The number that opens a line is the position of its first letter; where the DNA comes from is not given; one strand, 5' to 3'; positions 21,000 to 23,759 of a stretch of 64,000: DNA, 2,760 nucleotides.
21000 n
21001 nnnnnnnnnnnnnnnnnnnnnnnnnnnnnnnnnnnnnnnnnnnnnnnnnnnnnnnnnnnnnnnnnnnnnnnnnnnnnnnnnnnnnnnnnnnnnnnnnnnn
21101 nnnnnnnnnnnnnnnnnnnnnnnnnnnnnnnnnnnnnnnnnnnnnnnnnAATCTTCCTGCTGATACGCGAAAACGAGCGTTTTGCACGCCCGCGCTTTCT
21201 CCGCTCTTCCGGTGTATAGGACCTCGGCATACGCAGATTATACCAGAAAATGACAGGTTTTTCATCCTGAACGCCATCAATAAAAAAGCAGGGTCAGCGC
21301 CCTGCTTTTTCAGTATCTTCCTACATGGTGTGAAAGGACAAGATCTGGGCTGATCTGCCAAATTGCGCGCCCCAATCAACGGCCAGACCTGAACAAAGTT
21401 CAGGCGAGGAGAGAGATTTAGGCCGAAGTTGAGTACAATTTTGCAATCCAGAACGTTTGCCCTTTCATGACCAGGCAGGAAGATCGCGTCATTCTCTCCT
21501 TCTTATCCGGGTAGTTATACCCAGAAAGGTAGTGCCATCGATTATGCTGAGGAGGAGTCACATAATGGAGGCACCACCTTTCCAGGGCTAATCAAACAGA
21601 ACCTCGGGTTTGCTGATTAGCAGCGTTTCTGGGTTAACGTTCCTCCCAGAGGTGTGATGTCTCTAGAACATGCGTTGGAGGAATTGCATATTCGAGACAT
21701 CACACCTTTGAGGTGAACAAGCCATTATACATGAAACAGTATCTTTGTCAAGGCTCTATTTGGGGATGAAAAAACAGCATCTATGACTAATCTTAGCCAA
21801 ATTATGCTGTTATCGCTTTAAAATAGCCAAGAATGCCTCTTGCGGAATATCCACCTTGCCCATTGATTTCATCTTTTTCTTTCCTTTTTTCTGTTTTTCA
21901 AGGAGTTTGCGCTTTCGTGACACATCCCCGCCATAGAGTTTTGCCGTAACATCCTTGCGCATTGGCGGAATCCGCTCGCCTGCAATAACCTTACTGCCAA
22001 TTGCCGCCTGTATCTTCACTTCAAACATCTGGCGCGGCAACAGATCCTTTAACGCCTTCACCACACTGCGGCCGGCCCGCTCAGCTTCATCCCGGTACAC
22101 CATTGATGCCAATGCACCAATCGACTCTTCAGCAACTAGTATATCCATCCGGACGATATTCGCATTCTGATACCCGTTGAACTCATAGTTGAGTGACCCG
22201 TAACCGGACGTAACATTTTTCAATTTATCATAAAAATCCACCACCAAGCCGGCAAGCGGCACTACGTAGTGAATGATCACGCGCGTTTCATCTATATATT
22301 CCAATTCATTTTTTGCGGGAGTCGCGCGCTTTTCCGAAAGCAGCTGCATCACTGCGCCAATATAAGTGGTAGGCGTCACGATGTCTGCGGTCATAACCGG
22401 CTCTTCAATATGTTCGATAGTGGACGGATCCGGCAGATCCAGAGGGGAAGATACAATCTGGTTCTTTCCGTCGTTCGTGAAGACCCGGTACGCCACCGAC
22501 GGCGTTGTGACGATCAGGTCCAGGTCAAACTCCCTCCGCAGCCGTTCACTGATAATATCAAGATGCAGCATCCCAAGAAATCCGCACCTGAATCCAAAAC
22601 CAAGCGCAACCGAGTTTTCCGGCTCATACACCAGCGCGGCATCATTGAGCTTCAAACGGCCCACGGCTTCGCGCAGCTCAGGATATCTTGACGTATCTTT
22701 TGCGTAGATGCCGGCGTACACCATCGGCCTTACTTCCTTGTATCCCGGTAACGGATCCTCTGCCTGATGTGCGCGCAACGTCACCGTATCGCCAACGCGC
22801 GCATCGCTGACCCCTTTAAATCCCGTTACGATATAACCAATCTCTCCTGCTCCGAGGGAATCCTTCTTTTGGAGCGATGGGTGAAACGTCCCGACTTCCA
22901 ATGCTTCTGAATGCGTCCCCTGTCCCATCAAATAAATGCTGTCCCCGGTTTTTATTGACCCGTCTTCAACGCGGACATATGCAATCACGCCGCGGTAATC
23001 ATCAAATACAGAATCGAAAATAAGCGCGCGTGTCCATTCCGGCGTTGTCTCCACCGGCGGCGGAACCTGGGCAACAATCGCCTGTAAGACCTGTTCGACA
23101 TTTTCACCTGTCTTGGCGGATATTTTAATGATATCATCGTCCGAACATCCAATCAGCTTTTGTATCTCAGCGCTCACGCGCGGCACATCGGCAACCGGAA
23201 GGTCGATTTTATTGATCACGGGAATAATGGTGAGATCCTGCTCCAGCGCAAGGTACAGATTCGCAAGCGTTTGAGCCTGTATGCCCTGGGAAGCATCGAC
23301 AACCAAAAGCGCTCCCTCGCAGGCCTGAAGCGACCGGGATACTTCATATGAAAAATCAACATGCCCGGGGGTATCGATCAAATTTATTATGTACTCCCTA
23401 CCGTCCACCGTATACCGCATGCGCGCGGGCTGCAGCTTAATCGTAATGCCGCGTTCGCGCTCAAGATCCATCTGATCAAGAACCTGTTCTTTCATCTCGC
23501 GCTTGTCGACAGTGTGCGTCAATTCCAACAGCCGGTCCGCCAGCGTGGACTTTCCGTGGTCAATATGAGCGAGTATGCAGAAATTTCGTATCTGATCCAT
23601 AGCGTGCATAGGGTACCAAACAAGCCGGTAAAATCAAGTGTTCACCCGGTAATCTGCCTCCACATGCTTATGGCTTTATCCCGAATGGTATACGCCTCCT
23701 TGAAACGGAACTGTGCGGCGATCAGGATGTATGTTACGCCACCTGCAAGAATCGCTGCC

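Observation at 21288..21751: Promoter-to-terminator noncoding unit of ~410 nt between lepA and ftsW: an unclassified structured RNA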

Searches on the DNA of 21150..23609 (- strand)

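Call 4: search_rna_families(source=window, start=21150, end=21900, threshold=evalue, max_evalue=10, show_alignments=3)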
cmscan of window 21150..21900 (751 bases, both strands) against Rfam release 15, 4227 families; matches with E-value up to 10: 9.
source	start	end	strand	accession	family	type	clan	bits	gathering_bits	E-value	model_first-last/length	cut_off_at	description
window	21516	21591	-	RF04186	mir-278_2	Gene; miRNA;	-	23.2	70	0.026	1-79/79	no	mir-278_2 microRNA precursor family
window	21645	21712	-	RF04099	MIR837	Gene; miRNA;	-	21.8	117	0.11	1-122/122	no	MIR837 microRNA precursor family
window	21637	21720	-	RF01941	MIR1223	Gene; miRNA;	-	17.2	77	0.58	1-102/102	no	MIR1223 microRNA precursor family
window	21384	21405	-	RF02843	RefA5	Gene; antisense;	-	16.4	91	1.6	1-68/68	no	Enterococcus sRNA A5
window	21461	21514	-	RF00715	mir-383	Gene; miRNA;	-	16.3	70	1.5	1-73/73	no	mir-383 microRNA precursor family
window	21242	21313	+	RF02343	ar9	Gene; sRNA;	-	15.9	45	7.7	1-149/149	no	Alphaproteobacterial sRNA ar9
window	21520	21586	-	RF04272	mir-8908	Gene; miRNA;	CL00136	15.2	74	3.3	18-68/86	no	mir-8908 microRNA precursor family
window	21508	21598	-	RF03361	mir-3136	Gene; miRNA;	-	14.9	86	9.3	1-78/78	no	mir-3136 microRNA precursor family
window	21768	21900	-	RF02687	RAGATH-8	Gene; sRNA;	-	11.2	86.7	1.9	1-276/276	no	RAGATH-8 RNA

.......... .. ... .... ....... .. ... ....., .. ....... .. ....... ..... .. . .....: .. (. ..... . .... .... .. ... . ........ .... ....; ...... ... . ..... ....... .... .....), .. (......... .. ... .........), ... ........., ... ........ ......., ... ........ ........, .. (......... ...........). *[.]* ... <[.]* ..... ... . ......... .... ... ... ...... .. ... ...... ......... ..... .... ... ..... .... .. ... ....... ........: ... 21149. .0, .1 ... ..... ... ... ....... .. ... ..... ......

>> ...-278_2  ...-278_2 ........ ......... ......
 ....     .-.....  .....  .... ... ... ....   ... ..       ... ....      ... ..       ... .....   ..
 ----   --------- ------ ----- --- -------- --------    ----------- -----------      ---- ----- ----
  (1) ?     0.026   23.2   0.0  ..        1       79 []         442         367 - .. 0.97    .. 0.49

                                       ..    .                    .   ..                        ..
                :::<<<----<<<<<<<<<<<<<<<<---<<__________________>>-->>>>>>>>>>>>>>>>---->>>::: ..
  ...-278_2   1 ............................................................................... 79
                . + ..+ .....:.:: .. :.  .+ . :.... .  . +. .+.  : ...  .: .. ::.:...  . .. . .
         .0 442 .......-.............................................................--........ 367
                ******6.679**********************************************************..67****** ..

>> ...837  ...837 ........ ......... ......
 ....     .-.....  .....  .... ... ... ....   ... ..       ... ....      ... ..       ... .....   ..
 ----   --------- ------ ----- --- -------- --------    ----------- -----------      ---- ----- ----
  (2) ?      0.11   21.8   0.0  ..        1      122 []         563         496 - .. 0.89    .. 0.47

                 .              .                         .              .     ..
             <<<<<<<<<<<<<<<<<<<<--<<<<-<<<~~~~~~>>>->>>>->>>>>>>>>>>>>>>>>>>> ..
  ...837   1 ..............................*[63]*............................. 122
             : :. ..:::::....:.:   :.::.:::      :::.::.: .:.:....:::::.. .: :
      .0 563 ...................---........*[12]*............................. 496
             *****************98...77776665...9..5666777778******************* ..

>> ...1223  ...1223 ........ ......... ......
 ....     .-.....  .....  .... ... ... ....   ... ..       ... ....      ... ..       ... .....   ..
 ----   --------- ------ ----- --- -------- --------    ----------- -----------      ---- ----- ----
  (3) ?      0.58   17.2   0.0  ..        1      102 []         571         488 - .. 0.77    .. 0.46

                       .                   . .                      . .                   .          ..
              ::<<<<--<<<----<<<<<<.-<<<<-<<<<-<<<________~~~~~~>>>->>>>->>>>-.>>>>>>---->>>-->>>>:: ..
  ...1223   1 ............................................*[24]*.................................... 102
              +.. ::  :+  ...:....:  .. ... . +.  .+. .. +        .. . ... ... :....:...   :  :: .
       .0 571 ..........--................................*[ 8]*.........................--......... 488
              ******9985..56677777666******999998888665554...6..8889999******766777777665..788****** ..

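Call 43: search_rna_families(sources=[L081, L082, L083, L084, L085, L087, L089, L092, L105, L111, L114, L116], threshold=gathering)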
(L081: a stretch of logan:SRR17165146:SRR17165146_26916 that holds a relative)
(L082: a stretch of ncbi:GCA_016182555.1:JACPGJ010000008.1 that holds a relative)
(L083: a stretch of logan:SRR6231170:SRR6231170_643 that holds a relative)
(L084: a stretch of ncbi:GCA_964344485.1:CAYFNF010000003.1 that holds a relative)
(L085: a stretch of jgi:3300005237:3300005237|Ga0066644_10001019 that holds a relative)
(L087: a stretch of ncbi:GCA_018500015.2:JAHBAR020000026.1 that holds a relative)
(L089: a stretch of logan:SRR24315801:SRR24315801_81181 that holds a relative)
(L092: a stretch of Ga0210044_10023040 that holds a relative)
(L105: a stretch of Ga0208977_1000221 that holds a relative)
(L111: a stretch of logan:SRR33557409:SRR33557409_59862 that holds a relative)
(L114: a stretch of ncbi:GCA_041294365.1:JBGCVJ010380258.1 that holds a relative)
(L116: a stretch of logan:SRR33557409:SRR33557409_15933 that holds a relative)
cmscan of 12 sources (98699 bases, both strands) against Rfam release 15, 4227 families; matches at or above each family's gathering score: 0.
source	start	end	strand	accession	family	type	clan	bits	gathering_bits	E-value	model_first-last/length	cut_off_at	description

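Call 44: build_rna_model(alignment_id=A2, structure=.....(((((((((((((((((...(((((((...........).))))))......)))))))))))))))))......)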
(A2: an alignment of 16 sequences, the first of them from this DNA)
Model R1 built from alignment A2 (16 sequences, 80 columns); structure: as given.
model positions 78; base pairs 24; branch points 0; effective number of sequences 2.91; information 0.725 bits per position. Calibrated on 0.2 Mb of random sequence (short: E-values are rough).
structure used (alignment columns):
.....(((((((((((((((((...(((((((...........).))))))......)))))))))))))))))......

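Call 45: search_with_rna_model(model_id=R1, source=window, max_evalue=10, filters=off)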
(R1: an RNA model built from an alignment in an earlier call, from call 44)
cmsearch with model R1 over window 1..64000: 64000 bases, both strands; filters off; matches with E-value up to 10: 7.
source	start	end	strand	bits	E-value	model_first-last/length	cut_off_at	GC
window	21515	21591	-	82.1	2.5e-21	1-78/78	no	0.48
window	21640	21717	-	70.5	5.7e-18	1-78/78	no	0.46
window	21640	21717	+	37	3.2e-08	1-78/78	no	0.46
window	21515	21591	+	27.9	1.4e-05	1-78/78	no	0.48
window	44889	44955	-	12.1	0.55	1-78/78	no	0.51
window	34544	34611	+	10.3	1.9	1-78/78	no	0.38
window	58964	59010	-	9.5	3.2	1-78/78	no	0.21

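Call 46: search_with_rna_model(model_id=R1, sources=[L001, L002, L003, L004, L005, L006, L007, L008, L009, L010, L011, L012, L013, L014, L015, L016, L017, L018, L019, L020, L021, L022, L023, L024, L025, L026, L027, L028, L029, L030, L031, L032, L033, L034, L035, L036, L037, L038, L039, L040, L041, L042, L043, L044, L045, L046, L047, L048, L049, L050, L051, L052, L053, L054, L055, L056, L057, L058, L059, L060, L061, L062, L063, L064, L065, L066, L067, L068, L069, L070, L071, L072, L073, L074, L075, L076, L077, L078, L079, L080], max_evalue=1)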
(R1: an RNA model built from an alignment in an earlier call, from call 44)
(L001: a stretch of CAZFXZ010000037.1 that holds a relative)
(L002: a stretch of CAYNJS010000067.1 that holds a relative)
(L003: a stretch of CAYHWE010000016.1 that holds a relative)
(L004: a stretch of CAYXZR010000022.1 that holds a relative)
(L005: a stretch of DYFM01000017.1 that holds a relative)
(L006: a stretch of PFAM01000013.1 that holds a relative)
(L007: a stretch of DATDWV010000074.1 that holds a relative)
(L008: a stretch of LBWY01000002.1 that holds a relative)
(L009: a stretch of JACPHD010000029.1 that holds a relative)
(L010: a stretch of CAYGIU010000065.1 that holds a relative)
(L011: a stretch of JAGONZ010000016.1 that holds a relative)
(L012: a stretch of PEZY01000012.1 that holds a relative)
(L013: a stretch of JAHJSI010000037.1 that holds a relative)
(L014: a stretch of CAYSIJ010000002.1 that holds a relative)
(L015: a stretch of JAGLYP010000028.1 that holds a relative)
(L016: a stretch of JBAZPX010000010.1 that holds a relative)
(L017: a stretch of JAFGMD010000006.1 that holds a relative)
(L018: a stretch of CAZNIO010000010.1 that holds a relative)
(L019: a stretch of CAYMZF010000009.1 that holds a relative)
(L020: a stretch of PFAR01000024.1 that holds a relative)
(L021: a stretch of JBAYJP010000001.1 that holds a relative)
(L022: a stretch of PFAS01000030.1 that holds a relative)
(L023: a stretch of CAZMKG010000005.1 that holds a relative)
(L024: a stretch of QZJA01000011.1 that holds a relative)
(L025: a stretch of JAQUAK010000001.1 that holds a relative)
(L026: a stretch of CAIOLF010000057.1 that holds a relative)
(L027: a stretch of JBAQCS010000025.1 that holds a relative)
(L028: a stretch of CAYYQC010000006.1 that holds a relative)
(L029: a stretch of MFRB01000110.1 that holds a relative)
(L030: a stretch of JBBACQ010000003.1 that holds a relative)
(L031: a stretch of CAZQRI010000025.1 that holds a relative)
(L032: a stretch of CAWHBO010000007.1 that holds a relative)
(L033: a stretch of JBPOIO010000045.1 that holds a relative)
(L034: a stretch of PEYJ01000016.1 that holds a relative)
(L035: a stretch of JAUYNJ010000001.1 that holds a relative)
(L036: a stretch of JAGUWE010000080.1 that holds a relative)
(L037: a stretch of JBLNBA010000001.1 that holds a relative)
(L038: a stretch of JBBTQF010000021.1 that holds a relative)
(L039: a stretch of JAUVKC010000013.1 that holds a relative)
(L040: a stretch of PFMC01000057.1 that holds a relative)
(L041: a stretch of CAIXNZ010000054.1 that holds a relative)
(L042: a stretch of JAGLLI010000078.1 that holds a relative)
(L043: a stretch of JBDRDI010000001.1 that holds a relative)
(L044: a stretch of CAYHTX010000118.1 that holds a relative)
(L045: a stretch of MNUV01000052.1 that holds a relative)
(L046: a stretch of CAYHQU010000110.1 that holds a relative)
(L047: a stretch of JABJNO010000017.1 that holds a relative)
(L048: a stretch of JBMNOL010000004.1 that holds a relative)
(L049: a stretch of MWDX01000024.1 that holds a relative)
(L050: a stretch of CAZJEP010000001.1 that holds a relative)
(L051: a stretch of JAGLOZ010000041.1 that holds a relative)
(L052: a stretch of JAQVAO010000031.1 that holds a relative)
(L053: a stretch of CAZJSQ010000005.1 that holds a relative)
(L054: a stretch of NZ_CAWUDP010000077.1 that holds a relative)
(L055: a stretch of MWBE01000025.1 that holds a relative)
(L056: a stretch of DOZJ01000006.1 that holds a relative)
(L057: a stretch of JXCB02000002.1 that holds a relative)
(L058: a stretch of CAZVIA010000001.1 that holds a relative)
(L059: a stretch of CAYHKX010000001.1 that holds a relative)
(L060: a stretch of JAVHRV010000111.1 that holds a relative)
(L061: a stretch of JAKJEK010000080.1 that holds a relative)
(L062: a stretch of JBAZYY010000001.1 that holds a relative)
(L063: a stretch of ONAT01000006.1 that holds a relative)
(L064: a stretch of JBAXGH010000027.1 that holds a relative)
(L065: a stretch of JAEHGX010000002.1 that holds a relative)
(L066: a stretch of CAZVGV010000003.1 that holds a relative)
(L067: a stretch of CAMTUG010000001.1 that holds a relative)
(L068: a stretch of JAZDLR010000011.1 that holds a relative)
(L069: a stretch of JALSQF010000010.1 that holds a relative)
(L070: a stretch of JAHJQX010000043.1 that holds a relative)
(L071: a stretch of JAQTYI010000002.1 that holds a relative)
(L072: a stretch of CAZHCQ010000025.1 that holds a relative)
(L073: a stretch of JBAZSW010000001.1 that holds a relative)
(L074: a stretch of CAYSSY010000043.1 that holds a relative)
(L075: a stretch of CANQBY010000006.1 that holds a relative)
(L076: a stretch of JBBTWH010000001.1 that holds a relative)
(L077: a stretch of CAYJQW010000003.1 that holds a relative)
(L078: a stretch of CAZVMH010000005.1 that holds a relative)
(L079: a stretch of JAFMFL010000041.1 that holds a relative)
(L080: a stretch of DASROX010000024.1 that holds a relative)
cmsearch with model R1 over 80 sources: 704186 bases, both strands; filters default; matches with E-value up to 1: 0.
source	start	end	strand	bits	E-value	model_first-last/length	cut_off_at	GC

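Call 47: search_with_rna_model(model_id=R1, sources=[L081, L082, L083, L084, L085, L087, L089, L092, L105, L111, L114, L116], max_evalue=1)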
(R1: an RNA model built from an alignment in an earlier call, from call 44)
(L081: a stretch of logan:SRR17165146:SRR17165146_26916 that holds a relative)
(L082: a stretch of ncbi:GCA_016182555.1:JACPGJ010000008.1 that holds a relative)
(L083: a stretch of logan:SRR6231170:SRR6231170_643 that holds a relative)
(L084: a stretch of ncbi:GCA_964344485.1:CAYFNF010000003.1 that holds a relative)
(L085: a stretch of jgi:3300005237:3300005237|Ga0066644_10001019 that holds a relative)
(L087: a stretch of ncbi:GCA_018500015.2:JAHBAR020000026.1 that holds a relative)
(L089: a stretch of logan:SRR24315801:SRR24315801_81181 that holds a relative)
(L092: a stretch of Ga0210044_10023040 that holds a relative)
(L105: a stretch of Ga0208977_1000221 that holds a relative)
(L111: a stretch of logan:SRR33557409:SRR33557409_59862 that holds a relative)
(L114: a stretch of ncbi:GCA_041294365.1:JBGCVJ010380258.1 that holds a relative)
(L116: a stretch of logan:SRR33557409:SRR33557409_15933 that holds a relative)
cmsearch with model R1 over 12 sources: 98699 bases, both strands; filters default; matches with E-value up to 1: 28.
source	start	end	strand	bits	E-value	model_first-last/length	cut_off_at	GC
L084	4948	5026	+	94.9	6.9e-25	1-78/78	no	0.49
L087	4901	4978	+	92.7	3.1e-24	1-78/78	no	0.53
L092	3861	3939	-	92.4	3.8e-24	1-78/78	no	0.49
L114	4983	5061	+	91.3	7.8e-24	1-78/78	no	0.49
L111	4916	4994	+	90.5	1.3e-23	1-78/78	no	0.49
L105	4409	4487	-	89.6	2.5e-23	1-78/78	no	0.49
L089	4970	5048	+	88.2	6.3e-23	1-78/78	no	0.49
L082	5952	6030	+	86.7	1.7e-22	1-78/78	no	0.47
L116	4910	4987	+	86.6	1.8e-22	1-78/78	no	0.49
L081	6009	6085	+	83.9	1.1e-21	1-78/78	no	0.52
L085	5087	5164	+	81.3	6.3e-21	1-78/78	no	0.47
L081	5893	5969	+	74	8.7e-19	1-78/78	no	0.43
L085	4964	5040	+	73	1.7e-18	1-78/78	no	0.47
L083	5894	5971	+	69.7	1.5e-17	1-78/78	no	0.45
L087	4901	4978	-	41.4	2.6e-09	1-78/78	no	0.53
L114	4983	5061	-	40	6.7e-09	1-78/78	no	0.49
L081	5893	5969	-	36.2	8.2e-08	1-78/78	no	0.43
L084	4948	5026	-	36.2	8.5e-08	1-78/78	no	0.49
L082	5952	6030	-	32.4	1e-06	1-78/78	no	0.47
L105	4409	4487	+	31.1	2.5e-06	1-78/78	no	0.49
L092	3861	3939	+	30.8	3.2e-06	1-78/78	no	0.49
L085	4964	5040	-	29.9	5.5e-06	1-78/78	no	0.47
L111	4916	4994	-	29.4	8e-06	1-78/78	no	0.49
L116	4910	4987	-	27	3.9e-05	1-78/78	no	0.49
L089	4970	5048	-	26.2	6.9e-05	1-78/78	no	0.49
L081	6009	6085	-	24.7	0.00018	1-78/78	no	0.52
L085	5087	5164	-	24.7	0.00019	1-78/78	no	0.47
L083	5894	5971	-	18.3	0.014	1-78/78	no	0.45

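Call 56: build_rna_model(alignment_id=A3)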
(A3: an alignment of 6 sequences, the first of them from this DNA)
Model R2 built from alignment A3 (6 sequences, 220 columns); structure: RNAalifold consensus.
model positions 201; base pairs 35; branch points 1; effective number of sequences 3.42; information 0.59 bits per position. Calibrated on 0.2 Mb of random sequence (short: E-values are rough).
structure used (alignment columns):
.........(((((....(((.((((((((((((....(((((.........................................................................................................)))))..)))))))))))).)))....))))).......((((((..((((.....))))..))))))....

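Call 57: search_with_rna_model(model_id=R2, sources=[window, L081, L082, L083, L084, L085, L087, L089, L092, L105, L111, L114, L116], max_evalue=1, make_alignment=true)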
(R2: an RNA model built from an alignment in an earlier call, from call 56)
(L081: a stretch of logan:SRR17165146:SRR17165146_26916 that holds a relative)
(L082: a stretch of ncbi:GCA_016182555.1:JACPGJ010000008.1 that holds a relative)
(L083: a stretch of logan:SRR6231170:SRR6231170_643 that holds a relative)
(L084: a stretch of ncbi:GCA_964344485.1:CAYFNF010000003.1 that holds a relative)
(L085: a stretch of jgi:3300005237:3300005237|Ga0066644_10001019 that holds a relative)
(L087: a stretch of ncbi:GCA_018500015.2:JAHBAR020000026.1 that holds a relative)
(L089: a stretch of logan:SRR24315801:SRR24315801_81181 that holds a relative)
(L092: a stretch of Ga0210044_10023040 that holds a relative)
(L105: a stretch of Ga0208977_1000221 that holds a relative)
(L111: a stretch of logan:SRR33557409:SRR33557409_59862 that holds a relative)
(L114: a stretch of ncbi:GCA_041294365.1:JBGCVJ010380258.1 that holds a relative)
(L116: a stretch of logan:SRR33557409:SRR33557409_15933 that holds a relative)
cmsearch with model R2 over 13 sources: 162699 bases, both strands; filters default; matches with E-value up to 1: 15.
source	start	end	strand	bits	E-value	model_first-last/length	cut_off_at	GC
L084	5207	5418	+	179.5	5.7e-49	1-201/201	no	0.42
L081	6134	6345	+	169.8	3.1e-46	1-201/201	no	0.5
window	21278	21487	-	165.4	5.5e-45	1-201/201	no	0.49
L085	5629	5826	+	164.1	1.3e-44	1-201/201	no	0.45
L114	5090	5283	+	151.3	5.1e-41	1-201/201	no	0.48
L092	3158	3351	-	149.3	1.9e-40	1-201/201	no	0.42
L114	5084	5249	-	30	8.5e-07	1-201/201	no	0.49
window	21312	21517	+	28.4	2.3e-06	1-201/201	no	0.49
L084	5185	5384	-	27.9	3.3e-06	1-201/201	no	0.42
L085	5623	5796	-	24.4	3.1e-05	1-201/201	no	0.47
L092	3191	3361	+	23.8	4.6e-05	1-201/201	no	0.44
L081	6111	6311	-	17.1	0.0035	1-201/201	no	0.5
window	21279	21310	+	13.3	0.042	165-197/201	no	0.44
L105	8220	8284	+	11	0.18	1-201/201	no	0.29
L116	4968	5023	+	9.3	0.57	75-130/201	no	0.48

Alignment A4: 15 matches aligned to the model, 358 columns, each read 5' to 3' on its own strand. Consensus structure (alignment columns), stored with it:
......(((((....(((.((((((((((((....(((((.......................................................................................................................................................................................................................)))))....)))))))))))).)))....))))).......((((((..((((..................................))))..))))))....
